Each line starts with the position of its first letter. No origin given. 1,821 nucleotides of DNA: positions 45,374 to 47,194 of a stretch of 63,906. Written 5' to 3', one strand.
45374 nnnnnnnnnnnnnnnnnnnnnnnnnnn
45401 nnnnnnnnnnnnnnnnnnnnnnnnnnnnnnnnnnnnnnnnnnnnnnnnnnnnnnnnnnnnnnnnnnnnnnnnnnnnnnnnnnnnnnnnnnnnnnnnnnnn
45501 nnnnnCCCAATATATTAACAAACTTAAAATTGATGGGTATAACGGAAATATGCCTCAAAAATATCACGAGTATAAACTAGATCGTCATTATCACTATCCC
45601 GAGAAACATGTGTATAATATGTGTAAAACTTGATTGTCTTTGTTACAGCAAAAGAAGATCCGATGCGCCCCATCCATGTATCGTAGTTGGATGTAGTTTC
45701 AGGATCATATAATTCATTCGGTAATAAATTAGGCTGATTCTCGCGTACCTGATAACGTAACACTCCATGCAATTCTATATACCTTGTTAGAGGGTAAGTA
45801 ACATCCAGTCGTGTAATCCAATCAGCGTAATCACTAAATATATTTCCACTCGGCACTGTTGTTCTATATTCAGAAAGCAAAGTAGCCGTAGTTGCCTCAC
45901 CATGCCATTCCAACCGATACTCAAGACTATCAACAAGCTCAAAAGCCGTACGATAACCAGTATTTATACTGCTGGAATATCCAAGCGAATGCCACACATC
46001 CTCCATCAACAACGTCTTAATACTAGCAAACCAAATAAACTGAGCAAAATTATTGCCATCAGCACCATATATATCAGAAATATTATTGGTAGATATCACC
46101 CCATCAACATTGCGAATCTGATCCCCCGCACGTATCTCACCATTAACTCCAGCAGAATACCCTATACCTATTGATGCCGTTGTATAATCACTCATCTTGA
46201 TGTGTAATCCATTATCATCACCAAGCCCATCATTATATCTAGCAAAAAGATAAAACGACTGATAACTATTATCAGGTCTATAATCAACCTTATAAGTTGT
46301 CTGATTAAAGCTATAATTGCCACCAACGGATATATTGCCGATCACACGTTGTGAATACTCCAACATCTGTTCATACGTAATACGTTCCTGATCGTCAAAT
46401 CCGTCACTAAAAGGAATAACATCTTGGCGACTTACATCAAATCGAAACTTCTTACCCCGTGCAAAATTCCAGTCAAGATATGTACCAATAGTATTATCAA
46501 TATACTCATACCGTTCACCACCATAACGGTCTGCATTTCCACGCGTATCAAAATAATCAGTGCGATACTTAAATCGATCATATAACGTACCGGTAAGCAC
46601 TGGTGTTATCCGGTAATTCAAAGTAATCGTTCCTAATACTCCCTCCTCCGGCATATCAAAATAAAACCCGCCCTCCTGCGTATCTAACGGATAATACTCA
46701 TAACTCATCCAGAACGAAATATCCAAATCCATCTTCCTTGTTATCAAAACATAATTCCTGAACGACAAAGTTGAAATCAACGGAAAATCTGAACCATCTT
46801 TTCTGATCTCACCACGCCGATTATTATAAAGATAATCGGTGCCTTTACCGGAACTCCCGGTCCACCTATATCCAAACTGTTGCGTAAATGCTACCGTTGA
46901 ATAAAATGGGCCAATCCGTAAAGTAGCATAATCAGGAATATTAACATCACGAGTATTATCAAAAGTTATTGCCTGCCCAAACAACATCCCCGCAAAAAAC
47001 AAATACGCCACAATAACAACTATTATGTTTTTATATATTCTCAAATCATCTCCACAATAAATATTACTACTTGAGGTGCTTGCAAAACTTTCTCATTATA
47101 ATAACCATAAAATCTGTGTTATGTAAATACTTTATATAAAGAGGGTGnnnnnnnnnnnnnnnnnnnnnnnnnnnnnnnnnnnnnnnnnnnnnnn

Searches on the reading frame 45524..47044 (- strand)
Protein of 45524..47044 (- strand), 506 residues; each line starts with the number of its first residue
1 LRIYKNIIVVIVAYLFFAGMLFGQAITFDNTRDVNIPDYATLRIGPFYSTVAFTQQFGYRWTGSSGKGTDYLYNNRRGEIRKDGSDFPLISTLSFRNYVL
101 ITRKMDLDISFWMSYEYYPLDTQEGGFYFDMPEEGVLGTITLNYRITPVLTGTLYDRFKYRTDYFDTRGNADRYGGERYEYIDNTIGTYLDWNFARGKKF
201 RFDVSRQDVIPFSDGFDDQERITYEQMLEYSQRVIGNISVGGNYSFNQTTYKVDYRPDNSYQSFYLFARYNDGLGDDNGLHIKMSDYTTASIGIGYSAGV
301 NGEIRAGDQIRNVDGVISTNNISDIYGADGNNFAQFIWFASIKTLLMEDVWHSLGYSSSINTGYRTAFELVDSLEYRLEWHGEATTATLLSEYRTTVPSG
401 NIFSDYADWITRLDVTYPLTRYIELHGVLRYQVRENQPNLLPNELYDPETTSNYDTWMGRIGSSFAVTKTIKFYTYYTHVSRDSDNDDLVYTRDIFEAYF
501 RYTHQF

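Call 6: search_protein_families(library=ncbifam, proteins=[window:45524-47044:-], max_evalue=0.001)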
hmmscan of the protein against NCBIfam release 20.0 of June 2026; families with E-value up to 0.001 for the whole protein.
window:45524-47044:- (506 aa): 0 families

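Call 9: search_protein_families(library=pfam, proteins=[window:45524-47044:-], max_evalue=0.01)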
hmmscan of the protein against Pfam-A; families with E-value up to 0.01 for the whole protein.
window:45524-47044:- (506 aa): 0 families

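Call 40: search_solved_structures(query=window:45524-47044:-, max_evalue=1)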
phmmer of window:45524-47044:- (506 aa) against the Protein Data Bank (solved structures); distinct sequences matched with E-value up to 1: 10.
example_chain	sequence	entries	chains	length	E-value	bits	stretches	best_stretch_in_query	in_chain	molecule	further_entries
9y3z_A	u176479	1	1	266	0.019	17.2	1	27-96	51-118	Hemagglutinin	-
9y40_A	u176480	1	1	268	0.019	17.2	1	27-96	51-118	Hemagglutinin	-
5w42_A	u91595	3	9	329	0.18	14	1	25-85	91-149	Hemagglutinin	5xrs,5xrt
4uo4_A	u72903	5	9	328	0.2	13.9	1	24-90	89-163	H3 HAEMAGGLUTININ HA1 CHAIN | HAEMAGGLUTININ HA1 | HA1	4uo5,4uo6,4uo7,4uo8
4uo9_A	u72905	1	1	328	0.2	13.8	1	24-90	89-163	HA1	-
4uoa_A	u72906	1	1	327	0.2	13.8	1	24-90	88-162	HA1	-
4unw_A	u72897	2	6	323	0.46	12.7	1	24-91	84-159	H3 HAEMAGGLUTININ HA1 CHAIN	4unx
4uny_A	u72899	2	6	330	0.47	12.7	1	24-91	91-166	HAY SUBUNIT OF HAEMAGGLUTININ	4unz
4uo0_A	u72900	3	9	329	0.77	11.9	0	24-69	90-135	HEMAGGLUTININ | H3 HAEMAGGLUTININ HA1 CHAIN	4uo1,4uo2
4uo3_A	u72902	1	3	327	0.78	11.9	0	24-69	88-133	H3 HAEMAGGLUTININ HA1 CHAIN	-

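Call 56: find_homologous_proteins(query=window:45524-47044:-)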
Query window:45524-47044:- (506 aa): 40 proteins with E <= 0.001 among 5373 candidates.
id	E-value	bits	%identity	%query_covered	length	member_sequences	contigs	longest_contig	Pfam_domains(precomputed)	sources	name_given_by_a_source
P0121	0.0e+0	1159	100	100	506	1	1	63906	-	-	-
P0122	9.7e-285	964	82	100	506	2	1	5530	-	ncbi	-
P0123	1.4e-276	937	82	96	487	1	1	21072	-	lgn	-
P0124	8.7e-266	901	76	100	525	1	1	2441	-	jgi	jgi:hypothetical protein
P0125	5.3e-245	832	70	100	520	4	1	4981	-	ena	-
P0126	1.3e-243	828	69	100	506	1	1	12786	-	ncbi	-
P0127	5.1e-155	536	49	98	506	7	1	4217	-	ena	-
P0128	2.2e-143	497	47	99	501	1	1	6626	-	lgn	-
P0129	1.9e-135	471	46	99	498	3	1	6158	-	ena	-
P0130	4.7e-135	470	47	96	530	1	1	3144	-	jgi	-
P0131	4.9e-134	466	46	99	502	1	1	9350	-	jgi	-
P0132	7.2e-129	449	45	96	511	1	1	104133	-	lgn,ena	-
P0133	3.2e-124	434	43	97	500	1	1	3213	-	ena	-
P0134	4.3e-124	434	45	99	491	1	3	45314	-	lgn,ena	-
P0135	9.4e-121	422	43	96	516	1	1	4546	-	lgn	-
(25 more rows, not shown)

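Call 60: search_protein_families(library=pfam, alignment_id=A3, max_evalue=0.1)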
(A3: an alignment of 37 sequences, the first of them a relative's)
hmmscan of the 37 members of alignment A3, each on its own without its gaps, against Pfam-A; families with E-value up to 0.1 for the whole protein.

A. member 1, P0121 (506 aa): 0 families

B. families by the number of members that match (of 37 scanned): 8 families
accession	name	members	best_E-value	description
PF10082.15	BBP2_2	3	1e-07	Putative beta-barrel porin 2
PF13505.12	OMP_b-brl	3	0.00012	Outer membrane protein beta-barrel domain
PF02530.20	Porin_2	1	0.0013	Porin subfamily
PF14905.12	OMP_b-brl_3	1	0.015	Outer membrane protein beta-barrel family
PF23618.1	T4_gp9_10_C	1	0.029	Bacteriophage T4 gp9/10-like protein, C-terminal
PF19564.4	DUF6086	1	0.033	Family of unknown function (DUF6086)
PF07694.17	5TM-5TMR_LYT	1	0.036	5TMR of 5TMR-LYT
PF13568.12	OMP_b-brl_2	1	0.049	Outer membrane protein beta-barrel domain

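Call 69: predict_structure(alignment_id=A3)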
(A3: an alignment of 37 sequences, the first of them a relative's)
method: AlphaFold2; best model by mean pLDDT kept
length: 506 residues; sequences in the alignment: 37
mean_pLDDT: 79.4   pTM: 0.74
mean pLDDT of the five models: 79.4, 78.2, 77.2, 76.7, 76.5
residues with pLDDT >= 90: 190; 70-90: 197; 50-70: 66; < 50: 53
segments of 3 or more residues with pLDDT < 50: 18-33, 274-284, 305-330
pLDDT, mean of each block of 10 residues (from residue 1): 76 58 36 54 65 92 82 68 92 78 62 86 82 65 81 84 83 81 91 86 94 85 94 84 92 85 87 40 59 88 47 37 39 83 89 93 86 96 93 91 87 94 94 86 72 93 94 96 90 95 89
secondary structure, 60 per line:
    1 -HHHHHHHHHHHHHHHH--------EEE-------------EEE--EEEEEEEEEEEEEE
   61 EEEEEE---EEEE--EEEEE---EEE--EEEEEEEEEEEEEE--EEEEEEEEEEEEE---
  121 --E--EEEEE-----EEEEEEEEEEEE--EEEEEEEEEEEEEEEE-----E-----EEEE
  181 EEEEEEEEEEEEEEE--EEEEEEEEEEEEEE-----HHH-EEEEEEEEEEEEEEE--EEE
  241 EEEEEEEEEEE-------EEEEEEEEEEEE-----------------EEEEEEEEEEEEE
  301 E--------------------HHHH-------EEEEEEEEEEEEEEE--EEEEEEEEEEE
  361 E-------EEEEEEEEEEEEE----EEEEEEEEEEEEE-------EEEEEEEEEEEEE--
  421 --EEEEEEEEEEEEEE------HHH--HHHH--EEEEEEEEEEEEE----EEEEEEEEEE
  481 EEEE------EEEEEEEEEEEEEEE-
elements in order: H2-17 E26-28 E42-44 E47-66 E70-73 E76-80 E84-86 E89-102 E105-117 E126-130 E136-147 E150-165 E177-195 E198-211 E221-235 E238-251 E259-270 E288-301 H322-325 E333-347 E350-361 E369-381 E386-398 E406-418 E423-436 H448-451 E454-466 E471-484 E491-505

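Call 72: fold_search(model_id=the predicted structure, library=pdb)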
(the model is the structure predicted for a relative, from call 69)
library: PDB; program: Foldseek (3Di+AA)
matches with E <= 10: 823; with E <= 0.001: 353
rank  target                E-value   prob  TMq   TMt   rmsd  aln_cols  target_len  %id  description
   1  6z8u_A                2.7e-07  1.00  0.38  0.31  13.5       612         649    9  Copper transporter OprC (released 2021-06-09)
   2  4aiq                  4.2e-07  1.00  0.40  0.32  14.3       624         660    8  The FrpB iron transporter from Neisseria meningitidis (F5-1 variant) (released 2013-01-23)
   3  4aip_A                4.6e-07  1.00  0.37  0.30  14.3       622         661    9  The FrpB iron transporter from Neisseria meningitidis (F3-3 variant) (released 2013-01-23)
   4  1by3                  4.6e-07  1.00  0.27  0.21  22.9       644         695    9  FHUA FROM E. COLI (released 1999-01-13)
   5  4aip_C                6.1e-07  1.00  0.37  0.30  14.8       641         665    9  The FrpB iron transporter from Neisseria meningitidis (F3-3 variant) (released 2013-01-23)
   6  1by5_A                6.1e-07  1.00  0.25  0.20  23.9       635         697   10  FHUA FROM E. COLI, WITH ITS LIGAND FERRICHROME (released 1999-01-13)
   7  4aip_B                6.4e-07  1.00  0.37  0.30  14.6       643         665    9  The FrpB iron transporter from Neisseria meningitidis (F3-3 variant) (released 2013-01-23)
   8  6z9n_B                6.7e-07  1.00  0.38  0.32  13.8       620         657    9  Copper transporter OprC (released 2021-06-30)
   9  9dhe                  7.4e-07  1.00  0.35  0.30  15.0       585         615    9  The crystal structure on the heme/hemoglobin transporter ChuA, in complex with heme (released 2025-05-21)
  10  5ldt_A                8.1e-07  1.00  0.31  0.37  10.6       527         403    8  Crystal Structures of MOMP from Campylobacter jejuni (released 2016-10-26)
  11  3fhh                  8.9e-07  1.00  0.36  0.30  14.5       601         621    9  Crystal structure of the heme/hemoglobin outer membrane transporter ShuA from Shigella dysenteriae (released 2009-07-14)
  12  9fw9_D                9.3e-07  1.00  0.29  0.24  19.6       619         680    9  Cryo-EM structure of the type 1 pilus assembly platform as part of the FimA-bound chaperone-usher pilus complex (FimDH (released 2025-06-04)
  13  2hdi_A                9.8e-07  1.00  0.40  0.35   9.5       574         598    8  Crystal structure of the Colicin I receptor Cir from E.coli in complex with receptor binding domain of Colicin Ia. (released 2007-05-08)
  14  6z8z_B                1.1e-06  1.00  0.35  0.29  14.4       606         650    8  Copper transporter OprC (released 2021-06-09)
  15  4rdr                  1.1e-06  1.00  0.36  0.27  15.7       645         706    9  Structure of the bacterial Zn-transporter ZnuD from Neisseria meningitidis (locked conformation bound to zinc and cadmiu (released 2015-08-19)
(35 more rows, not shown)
